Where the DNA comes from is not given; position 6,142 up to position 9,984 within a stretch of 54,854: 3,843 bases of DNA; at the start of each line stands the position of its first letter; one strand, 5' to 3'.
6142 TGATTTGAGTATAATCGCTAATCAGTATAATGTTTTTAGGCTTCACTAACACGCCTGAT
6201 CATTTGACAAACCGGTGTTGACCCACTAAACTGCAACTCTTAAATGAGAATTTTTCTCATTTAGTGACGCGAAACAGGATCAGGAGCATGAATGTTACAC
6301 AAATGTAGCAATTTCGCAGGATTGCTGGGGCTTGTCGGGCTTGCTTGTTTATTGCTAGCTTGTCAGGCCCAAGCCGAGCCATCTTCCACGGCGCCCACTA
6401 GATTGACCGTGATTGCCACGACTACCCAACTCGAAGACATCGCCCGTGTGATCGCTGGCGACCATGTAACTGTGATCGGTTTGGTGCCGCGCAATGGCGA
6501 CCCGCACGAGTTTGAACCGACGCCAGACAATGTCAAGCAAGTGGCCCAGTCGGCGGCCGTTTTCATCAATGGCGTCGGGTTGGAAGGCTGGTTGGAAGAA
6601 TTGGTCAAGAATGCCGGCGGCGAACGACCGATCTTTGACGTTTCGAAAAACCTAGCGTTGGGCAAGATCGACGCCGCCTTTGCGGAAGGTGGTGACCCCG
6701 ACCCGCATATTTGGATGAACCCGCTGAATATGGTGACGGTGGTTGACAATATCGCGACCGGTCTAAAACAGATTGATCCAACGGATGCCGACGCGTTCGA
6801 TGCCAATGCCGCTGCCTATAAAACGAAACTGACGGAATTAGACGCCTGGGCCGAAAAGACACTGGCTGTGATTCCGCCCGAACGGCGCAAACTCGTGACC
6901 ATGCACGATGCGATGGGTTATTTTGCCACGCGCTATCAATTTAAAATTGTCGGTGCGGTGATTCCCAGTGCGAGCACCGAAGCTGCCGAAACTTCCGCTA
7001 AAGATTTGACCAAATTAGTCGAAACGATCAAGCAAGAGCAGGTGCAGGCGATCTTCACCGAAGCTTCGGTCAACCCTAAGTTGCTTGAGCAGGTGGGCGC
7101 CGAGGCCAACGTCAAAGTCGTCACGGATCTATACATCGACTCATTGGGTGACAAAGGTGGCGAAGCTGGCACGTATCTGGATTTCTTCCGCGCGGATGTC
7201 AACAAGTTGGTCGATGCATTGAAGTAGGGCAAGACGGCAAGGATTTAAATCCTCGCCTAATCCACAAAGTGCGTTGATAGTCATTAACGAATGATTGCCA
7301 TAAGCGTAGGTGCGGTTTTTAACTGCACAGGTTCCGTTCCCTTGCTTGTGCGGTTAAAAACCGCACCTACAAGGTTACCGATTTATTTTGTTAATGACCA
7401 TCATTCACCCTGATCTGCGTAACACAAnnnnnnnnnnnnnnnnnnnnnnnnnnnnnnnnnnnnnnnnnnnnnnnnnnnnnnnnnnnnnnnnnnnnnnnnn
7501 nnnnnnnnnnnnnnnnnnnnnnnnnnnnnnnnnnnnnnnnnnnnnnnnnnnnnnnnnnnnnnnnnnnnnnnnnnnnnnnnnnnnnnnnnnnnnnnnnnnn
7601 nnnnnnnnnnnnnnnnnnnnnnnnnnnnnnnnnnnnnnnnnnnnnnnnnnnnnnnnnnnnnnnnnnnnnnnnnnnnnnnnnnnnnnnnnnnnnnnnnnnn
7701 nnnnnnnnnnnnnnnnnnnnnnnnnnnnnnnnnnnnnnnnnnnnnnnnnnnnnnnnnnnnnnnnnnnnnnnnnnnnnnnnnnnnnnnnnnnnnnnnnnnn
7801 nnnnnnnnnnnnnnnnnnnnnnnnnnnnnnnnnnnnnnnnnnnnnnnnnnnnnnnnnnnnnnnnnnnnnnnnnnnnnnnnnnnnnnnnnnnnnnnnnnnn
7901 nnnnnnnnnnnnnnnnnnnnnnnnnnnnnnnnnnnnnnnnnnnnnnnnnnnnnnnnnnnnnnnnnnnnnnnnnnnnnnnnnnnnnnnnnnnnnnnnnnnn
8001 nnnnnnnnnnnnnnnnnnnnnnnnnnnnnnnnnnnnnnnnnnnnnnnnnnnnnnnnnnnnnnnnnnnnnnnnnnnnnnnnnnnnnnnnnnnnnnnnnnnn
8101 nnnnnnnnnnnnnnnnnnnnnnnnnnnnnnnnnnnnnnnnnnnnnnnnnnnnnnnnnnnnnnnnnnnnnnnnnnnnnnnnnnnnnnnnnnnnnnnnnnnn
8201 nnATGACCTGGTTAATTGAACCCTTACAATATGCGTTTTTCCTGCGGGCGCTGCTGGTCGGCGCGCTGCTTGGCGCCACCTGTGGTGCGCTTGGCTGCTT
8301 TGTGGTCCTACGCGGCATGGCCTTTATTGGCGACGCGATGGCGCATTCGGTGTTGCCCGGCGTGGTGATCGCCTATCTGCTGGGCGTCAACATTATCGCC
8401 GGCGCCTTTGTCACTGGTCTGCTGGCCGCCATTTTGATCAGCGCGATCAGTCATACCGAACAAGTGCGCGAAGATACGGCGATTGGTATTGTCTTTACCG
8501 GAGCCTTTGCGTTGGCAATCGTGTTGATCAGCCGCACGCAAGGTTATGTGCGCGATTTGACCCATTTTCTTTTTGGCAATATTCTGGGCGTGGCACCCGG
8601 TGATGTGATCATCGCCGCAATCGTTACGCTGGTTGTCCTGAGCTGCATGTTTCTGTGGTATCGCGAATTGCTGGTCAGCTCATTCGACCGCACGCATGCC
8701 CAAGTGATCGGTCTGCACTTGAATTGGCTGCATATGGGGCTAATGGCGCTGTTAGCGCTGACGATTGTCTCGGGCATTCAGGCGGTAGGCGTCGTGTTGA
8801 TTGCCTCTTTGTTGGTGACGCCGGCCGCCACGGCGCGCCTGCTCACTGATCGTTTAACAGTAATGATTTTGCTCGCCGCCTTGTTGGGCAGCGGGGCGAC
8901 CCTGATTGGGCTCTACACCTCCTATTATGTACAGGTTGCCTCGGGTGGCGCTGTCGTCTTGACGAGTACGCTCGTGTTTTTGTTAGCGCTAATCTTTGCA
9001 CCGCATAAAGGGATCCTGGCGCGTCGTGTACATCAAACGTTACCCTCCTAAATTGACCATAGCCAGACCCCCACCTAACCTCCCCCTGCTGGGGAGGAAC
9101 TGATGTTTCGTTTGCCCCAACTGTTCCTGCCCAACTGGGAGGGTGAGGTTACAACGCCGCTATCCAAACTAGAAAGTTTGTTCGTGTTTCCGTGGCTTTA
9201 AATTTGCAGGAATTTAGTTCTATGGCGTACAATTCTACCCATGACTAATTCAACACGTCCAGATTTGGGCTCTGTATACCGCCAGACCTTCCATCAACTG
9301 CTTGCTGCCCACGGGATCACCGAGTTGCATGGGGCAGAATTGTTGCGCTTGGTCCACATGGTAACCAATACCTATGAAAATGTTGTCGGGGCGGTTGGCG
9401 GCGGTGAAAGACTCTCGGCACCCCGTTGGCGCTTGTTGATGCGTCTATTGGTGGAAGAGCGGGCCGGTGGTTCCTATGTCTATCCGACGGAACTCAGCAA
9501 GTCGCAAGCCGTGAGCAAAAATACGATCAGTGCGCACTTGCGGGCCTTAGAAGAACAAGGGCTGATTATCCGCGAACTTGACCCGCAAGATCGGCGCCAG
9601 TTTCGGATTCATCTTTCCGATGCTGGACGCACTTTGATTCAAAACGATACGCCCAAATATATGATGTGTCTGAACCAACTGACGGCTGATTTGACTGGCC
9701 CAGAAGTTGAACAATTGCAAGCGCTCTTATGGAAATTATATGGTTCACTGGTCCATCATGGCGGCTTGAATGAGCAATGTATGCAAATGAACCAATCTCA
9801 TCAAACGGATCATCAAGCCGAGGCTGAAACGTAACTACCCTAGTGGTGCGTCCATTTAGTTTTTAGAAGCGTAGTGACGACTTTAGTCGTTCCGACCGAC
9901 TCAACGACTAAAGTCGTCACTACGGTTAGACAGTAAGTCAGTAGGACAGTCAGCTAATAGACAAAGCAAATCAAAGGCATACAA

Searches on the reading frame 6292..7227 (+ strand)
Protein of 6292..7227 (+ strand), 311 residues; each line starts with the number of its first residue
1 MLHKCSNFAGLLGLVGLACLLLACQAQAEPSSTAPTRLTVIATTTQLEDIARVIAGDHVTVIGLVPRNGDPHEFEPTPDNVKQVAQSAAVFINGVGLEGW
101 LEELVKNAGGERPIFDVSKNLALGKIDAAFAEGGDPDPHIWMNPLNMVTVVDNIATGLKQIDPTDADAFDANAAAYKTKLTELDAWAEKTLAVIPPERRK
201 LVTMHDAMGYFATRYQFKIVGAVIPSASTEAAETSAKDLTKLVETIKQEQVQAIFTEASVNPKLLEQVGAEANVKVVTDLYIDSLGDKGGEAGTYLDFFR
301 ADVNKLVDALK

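Call 55: search_protein_families(library=pfam, proteins=[window:6292-7227:+], max_evalue=0.0001)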
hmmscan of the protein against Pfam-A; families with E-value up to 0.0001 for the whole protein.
window:6292-7227:+ (311 aa): 1 family
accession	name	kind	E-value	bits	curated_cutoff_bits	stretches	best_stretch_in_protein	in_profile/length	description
PF01297.22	ZnuA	-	1.4e-80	271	29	1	40-309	1-263/263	Zinc-uptake complex component A periplasmic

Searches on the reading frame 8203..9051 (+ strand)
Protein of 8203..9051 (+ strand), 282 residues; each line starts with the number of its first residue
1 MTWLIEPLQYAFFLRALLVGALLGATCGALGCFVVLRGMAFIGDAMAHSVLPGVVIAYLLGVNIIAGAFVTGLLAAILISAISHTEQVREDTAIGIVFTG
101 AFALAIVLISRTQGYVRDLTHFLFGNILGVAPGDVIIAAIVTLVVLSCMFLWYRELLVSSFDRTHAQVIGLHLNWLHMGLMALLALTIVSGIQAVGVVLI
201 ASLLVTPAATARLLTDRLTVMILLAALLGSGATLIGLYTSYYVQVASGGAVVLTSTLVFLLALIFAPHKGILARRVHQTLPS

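Call 11: search_protein_families(library=pfam, proteins=[window:8203-9051:+], max_evalue=0.001)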
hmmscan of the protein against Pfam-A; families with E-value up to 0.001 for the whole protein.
window:8203-9051:+ (282 aa): 2 families
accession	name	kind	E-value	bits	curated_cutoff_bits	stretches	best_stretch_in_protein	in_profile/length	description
PF00950.22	ABC-3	-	9.3e-82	274.9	20.1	1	9-265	1-257/258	ABC 3 transport family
PF01032.23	FecCD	-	5.9e-05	22.7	26.5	1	54-244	87-286/311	FecCD transport family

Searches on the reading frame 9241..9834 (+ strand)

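Call 11: search_protein_families(library=pfam, proteins=[window:9241-9834:+], max_evalue=0.001)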
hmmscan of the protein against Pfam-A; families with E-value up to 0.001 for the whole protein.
window:9241-9834:+ (197 aa): 8 families
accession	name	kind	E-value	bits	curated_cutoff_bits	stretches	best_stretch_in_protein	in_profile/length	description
PF12802.13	MarR_2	-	2.2e-08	34.5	27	1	61-120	6-61/61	MarR family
PF01047.28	MarR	-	5e-08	33.2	24.6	1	58-120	1-58/59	MarR family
PF13463.12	HTH_27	-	7.1e-06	26.6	22.2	1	91-129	30-68/68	Winged helix DNA-binding domain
PF22381.2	Staph_reg_Sar_Rot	-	1.9e-05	25.1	27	1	83-134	29-83/85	Transcriptional regulator SarA/Rot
PF01022.26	HTH_5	-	4.2e-05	23.8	22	1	83-109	19-45/47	Bacterial regulatory protein, arsR family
PF12840.13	HTH_20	-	0.00032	21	27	1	82-109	21-48/51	Helix-turn-helix domain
PF01638.23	HxlR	-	0.00054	20.2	20.8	1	84-133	23-73/91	HxlR-like helix-turn-helix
PF13412.12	HTH_24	-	0.00073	19.5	21.9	0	83-109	21-47/48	Winged helix-turn-helix DNA-binding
